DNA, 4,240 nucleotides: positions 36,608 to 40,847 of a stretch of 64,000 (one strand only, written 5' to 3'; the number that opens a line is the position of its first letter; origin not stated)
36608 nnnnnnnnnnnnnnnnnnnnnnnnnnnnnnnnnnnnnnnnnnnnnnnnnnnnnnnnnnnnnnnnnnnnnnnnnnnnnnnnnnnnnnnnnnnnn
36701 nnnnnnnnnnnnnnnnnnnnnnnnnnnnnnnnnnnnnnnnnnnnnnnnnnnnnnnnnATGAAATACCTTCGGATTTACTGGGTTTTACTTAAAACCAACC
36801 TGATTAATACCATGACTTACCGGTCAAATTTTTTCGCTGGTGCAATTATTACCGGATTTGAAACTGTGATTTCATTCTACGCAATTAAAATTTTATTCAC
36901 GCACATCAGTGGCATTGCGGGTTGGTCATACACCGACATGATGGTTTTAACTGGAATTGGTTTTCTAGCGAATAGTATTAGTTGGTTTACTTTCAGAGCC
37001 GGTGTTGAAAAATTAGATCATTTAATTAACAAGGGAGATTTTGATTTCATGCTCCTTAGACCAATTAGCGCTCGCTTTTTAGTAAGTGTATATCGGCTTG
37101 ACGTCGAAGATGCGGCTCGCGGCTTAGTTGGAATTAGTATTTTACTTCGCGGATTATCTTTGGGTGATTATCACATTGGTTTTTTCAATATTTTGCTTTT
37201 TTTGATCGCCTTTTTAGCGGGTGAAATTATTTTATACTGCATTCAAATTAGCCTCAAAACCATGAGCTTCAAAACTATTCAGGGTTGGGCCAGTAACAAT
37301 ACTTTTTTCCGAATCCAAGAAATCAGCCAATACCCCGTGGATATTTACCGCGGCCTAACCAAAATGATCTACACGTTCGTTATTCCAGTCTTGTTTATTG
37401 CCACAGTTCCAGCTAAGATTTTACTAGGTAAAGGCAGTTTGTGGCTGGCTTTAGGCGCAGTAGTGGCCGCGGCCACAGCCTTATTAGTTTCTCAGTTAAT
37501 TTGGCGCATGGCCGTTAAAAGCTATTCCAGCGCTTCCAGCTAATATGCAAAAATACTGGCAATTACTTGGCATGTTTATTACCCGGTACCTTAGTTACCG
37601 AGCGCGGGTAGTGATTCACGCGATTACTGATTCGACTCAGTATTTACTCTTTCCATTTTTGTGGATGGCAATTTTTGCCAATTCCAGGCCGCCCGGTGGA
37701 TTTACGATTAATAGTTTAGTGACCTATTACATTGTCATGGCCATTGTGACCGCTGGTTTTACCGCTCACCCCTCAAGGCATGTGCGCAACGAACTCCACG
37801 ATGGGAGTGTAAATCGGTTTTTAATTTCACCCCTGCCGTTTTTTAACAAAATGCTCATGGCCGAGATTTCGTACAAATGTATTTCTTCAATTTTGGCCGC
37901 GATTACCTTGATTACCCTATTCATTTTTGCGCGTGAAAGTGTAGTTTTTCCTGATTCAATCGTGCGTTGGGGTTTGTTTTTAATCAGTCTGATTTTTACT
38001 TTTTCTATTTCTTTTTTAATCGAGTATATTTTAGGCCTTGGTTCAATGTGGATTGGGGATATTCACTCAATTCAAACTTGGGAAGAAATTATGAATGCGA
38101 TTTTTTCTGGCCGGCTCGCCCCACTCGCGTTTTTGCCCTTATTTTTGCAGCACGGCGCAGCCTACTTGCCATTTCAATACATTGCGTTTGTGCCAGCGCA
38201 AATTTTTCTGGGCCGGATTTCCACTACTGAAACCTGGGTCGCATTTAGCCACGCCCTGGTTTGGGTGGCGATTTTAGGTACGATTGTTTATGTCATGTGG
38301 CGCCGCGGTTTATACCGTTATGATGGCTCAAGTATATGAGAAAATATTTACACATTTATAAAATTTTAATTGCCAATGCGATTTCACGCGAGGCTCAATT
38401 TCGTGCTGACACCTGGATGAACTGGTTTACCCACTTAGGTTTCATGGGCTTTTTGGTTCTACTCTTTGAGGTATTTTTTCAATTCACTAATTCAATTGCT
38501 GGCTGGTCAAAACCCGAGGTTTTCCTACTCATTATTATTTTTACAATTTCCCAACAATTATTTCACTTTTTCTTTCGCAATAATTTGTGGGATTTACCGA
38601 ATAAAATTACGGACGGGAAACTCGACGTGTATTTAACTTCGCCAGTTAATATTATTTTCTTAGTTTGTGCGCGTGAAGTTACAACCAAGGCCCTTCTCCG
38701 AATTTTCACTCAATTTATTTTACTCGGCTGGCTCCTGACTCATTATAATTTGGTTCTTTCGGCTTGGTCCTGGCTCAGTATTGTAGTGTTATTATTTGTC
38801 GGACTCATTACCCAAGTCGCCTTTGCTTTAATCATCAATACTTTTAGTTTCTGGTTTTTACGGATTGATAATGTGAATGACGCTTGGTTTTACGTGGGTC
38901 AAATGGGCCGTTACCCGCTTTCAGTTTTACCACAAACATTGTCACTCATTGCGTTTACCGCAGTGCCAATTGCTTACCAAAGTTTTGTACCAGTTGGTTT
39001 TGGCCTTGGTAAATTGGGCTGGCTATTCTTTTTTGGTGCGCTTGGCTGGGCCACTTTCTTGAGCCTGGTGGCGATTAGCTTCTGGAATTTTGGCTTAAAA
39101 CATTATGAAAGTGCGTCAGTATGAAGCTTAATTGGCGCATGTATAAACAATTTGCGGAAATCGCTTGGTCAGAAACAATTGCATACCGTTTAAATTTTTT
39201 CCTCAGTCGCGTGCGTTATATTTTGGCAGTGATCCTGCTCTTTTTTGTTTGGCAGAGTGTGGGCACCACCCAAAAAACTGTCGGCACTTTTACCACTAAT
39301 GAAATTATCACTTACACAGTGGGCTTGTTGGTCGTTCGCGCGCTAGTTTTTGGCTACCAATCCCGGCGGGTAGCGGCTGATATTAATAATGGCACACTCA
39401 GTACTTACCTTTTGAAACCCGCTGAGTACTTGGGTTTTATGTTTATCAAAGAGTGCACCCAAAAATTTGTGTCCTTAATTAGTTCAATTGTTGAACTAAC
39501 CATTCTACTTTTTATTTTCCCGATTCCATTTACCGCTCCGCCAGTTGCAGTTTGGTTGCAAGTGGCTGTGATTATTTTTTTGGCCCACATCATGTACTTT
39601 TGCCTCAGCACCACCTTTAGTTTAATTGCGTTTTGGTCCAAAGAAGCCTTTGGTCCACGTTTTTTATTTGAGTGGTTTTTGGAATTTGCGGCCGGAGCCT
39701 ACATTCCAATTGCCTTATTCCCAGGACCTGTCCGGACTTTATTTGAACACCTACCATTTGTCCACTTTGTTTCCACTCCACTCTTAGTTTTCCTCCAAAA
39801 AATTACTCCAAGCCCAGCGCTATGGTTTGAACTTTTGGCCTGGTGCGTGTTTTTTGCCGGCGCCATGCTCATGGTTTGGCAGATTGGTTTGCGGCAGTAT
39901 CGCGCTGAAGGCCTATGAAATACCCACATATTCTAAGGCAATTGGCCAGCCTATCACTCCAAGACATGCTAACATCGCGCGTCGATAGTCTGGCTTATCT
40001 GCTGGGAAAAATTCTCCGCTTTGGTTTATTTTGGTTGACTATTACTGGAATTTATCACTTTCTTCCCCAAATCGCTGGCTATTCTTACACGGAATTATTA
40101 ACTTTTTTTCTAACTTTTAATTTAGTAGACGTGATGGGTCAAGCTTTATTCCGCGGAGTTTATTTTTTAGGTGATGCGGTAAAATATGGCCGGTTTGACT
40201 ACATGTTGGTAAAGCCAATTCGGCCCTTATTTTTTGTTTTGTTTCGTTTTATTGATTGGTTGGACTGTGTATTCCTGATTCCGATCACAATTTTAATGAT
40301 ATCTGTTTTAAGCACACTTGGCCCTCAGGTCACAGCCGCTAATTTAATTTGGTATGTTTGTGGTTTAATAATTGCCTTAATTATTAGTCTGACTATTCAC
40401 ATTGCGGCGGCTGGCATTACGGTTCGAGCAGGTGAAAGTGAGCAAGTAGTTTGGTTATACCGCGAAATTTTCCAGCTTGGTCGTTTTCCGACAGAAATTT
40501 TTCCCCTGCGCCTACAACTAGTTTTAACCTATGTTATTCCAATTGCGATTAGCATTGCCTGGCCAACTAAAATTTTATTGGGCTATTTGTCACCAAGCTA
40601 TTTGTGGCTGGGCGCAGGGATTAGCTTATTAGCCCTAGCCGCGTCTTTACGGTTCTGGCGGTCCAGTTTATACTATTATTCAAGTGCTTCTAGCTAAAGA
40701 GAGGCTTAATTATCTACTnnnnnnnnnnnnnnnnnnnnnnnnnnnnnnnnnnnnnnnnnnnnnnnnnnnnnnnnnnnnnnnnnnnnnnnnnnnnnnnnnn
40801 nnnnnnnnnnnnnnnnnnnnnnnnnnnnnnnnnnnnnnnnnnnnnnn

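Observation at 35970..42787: Triplicated heterodimeric ABC-2 permease module (A-B-A-B-A-B) served by one ATPase, coupled to an AI-2E transporter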

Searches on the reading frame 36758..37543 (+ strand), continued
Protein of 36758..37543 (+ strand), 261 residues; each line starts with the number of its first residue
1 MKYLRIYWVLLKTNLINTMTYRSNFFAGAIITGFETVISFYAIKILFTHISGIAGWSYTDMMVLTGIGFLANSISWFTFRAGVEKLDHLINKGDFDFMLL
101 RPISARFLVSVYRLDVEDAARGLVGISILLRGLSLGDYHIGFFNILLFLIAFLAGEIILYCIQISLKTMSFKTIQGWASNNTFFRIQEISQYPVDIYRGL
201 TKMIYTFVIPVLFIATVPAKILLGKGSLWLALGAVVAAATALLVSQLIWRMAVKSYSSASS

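Call 72: find_encoding_contigs(protein=P0083, flank=7000, max_places=2)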
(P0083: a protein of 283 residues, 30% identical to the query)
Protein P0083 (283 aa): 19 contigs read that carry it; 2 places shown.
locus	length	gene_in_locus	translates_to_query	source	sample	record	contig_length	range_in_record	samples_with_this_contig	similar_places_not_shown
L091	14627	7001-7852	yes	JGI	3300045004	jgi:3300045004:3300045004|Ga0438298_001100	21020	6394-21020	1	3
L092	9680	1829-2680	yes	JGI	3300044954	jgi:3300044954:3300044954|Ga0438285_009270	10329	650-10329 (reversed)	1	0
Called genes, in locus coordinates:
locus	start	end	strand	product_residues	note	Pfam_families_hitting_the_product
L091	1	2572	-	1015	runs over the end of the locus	PF00005:ABC_tran (faint), PF02463:SMC_N (faint), PF13191:AAA_16 (faint), PF13304:AAA_21 (faint), PF13481:AAA_25 (faint), PF13555:AAA_29 (faint), PF17760:UvrA_inter, PF17755:UvrA_DNA-bind, +1 more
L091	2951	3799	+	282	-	PF01063:Aminotran_4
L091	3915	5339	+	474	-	PF07394:DUF1501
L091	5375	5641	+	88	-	PF02604:PhdYeFM_antitox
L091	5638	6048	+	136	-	PF01850:PIN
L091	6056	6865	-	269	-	PF00106:adh_short, PF08659:KR, PF01370:Epimerase (faint), PF13561:adh_short_C2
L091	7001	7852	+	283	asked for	PF06182:ABC2_membrane_6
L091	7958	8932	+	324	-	PF00551:Formyl_trans_N, PF02911:Formyl_trans_C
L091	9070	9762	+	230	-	PF00092:VWA, PF13519:VWA_2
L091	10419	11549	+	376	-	PF13672:PP2C_2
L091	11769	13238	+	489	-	PF00069:Pkinase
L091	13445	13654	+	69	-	PF01632:Ribosomal_L35p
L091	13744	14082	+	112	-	PF00453:Ribosomal_L20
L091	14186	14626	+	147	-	?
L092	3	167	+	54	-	?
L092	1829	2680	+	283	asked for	PF06182:ABC2_membrane_6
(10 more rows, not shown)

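Call 73: find_encoding_contigs(protein=P0104, flank=7000, max_places=2)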
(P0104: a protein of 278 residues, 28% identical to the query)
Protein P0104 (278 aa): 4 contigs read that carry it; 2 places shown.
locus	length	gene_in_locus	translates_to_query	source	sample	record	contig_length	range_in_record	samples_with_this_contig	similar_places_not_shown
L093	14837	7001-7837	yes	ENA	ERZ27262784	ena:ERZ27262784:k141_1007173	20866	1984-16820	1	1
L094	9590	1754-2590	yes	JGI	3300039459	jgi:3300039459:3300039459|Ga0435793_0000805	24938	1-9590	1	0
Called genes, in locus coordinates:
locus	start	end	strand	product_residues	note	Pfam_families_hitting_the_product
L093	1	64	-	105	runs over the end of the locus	-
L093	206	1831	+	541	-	PF00587:tRNA-synt_2b (weak), PF03129:HGTP_anticodon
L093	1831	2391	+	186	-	PF09900:DUF2127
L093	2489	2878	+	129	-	-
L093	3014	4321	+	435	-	PF04055:Radical_SAM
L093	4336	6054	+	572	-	PF01976:DUF116, PF00348:polyprenyl_synt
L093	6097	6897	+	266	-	PF06182:ABC2_membrane_6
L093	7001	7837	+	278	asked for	PF06182:ABC2_membrane_6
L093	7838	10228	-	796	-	PF17764:PriA_3primeBD, PF04851:ResIII, PF00270:DEAD, PF18319:Zn_ribbon_PriA, PF00271:Helicase_C, PF18074:PriA_C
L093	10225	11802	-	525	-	-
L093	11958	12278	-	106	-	-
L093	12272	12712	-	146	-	-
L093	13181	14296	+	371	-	PF01641:SelR, PF01625:PMSR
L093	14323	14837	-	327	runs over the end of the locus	PF00551:Formyl_trans_N, PF02911:Formyl_trans_C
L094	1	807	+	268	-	?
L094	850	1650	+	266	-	PF06182:ABC2_membrane_6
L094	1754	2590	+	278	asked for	PF06182:ABC2_membrane_6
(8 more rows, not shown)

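Call 74: find_encoding_contigs(protein=P0063, flank=7000, max_places=2)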
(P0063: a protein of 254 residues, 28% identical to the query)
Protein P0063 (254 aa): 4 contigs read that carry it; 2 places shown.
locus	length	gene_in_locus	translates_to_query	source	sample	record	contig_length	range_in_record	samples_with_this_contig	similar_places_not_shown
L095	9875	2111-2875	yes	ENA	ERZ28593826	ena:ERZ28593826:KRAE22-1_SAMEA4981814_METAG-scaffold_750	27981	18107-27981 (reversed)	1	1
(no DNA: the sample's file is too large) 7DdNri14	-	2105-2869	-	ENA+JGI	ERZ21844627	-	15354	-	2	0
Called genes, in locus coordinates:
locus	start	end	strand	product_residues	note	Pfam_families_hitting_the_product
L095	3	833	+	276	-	?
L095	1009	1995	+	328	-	PF00487:FA_desaturase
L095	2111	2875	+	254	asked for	PF06182:ABC2_membrane_6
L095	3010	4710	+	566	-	PF02366:PMT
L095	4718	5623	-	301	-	PF01545:Cation_efflux, PF16916:ZT_dimer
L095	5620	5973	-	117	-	PF01740:STAS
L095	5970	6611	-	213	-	-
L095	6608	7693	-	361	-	PF13088:BNR_2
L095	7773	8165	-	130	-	-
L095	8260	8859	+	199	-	PF12680:SnoaL_2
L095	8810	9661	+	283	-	PF21033:RMD1-3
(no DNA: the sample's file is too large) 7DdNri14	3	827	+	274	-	?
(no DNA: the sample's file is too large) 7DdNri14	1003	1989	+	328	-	PF00487:FA_desaturase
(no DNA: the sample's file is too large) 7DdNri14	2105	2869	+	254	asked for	PF06182:ABC2_membrane_6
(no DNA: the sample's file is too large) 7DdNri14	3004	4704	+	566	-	PF02366:PMT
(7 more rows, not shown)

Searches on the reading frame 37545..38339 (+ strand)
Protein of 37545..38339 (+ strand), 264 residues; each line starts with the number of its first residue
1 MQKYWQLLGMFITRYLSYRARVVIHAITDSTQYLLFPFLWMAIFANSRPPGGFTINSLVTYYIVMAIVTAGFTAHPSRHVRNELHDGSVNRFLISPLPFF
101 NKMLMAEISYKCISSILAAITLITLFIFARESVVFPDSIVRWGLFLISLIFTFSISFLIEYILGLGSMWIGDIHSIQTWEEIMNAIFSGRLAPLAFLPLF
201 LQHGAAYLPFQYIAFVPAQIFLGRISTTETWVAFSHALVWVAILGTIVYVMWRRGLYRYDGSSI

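Call 3: search_protein_families(library=pfam, proteins=[window:37545-38339:+], max_evalue=0.01)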
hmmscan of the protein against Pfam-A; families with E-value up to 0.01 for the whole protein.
window:37545-38339:+ (264 aa): 1 family
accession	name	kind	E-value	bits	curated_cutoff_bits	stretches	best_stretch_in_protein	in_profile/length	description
PF06182.17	ABC2_membrane_6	-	3.8e-22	79.7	22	1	38-263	9-229/229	ABC-2 family transporter protein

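Call 4: search_protein_families(library=ncbifam, proteins=[window:37545-38339:+], max_evalue=0.01)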
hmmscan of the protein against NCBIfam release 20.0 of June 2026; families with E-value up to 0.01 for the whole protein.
window:37545-38339:+ (264 aa): 0 families

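Call 64: search_protein_families(library=padloc, proteins=[window:37545-38339:+], max_evalue=0.001)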
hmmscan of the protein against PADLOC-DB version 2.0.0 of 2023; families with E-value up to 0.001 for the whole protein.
window:37545-38339:+ (264 aa): 0 families

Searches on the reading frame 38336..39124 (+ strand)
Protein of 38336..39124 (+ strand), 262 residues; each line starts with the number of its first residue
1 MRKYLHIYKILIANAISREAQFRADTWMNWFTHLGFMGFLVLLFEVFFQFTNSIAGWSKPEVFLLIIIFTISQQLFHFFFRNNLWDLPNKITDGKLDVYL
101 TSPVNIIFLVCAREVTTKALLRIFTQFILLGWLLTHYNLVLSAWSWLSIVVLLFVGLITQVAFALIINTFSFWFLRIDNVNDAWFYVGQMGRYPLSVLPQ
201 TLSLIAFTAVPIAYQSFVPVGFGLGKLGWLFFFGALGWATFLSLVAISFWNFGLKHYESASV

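Call 3: search_protein_families(library=pfam, proteins=[window:38336-39124:+], max_evalue=0.01)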
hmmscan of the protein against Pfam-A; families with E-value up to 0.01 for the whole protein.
window:38336-39124:+ (262 aa): 1 family
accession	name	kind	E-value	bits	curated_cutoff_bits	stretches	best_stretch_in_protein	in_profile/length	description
PF06182.17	ABC2_membrane_6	-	4.2e-40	138.4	22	1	37-261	4-229/229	ABC-2 family transporter protein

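Call 4: search_protein_families(library=ncbifam, proteins=[window:38336-39124:+], max_evalue=0.01)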
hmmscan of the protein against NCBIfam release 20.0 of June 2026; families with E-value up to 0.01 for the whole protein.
window:38336-39124:+ (262 aa): 0 families

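Call 64: search_protein_families(library=padloc, proteins=[window:38336-39124:+], max_evalue=0.001)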
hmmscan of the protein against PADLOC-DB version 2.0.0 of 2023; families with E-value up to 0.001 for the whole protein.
window:38336-39124:+ (262 aa): 0 families

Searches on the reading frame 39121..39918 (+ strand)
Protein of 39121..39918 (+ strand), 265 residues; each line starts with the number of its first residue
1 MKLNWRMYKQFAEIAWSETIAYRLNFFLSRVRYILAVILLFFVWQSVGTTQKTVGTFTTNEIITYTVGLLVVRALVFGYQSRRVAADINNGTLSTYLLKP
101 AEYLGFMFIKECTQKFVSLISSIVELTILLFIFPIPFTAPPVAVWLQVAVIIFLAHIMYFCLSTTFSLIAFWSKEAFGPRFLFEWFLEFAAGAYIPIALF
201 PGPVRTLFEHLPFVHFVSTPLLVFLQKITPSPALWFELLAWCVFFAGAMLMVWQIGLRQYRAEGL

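Call 3: search_protein_families(library=pfam, proteins=[window:39121-39918:+], max_evalue=0.01)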
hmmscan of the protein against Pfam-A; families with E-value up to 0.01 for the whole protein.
window:39121-39918:+ (265 aa): 1 family
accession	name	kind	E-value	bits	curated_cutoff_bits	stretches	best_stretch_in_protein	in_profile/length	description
PF06182.17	ABC2_membrane_6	-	9.8e-21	75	22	1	36-264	3-229/229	ABC-2 family transporter protein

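Call 4: search_protein_families(library=ncbifam, proteins=[window:39121-39918:+], max_evalue=0.01)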
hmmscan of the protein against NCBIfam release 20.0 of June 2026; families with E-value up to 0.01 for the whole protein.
window:39121-39918:+ (265 aa): 0 families

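Call 64: search_protein_families(library=padloc, proteins=[window:39121-39918:+], max_evalue=0.001)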
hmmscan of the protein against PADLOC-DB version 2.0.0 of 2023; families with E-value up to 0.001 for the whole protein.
window:39121-39918:+ (265 aa): 0 families

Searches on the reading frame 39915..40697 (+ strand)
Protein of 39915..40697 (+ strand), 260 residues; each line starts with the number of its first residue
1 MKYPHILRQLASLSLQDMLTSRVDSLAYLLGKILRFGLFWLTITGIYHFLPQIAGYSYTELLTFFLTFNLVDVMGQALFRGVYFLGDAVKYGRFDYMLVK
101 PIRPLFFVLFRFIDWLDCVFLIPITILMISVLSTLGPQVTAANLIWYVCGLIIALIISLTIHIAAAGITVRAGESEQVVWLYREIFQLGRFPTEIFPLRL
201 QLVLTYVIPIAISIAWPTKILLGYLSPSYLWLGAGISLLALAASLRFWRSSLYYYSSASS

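Call 3: search_protein_families(library=pfam, proteins=[window:39915-40697:+], max_evalue=0.01)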
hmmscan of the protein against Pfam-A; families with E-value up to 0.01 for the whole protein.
window:39915-40697:+ (260 aa): 1 family
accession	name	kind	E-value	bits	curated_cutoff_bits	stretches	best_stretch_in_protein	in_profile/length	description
PF06182.17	ABC2_membrane_6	-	2.6e-30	106.3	22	1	41-259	9-229/229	ABC-2 family transporter protein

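Call 4: search_protein_families(library=ncbifam, proteins=[window:39915-40697:+], max_evalue=0.01)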
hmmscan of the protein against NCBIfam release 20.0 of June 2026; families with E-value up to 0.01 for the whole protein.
window:39915-40697:+ (260 aa): 0 families

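Call 64: search_protein_families(library=padloc, proteins=[window:39915-40697:+], max_evalue=0.001)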
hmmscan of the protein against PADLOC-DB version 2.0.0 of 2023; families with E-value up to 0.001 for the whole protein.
window:39915-40697:+ (260 aa): 0 families
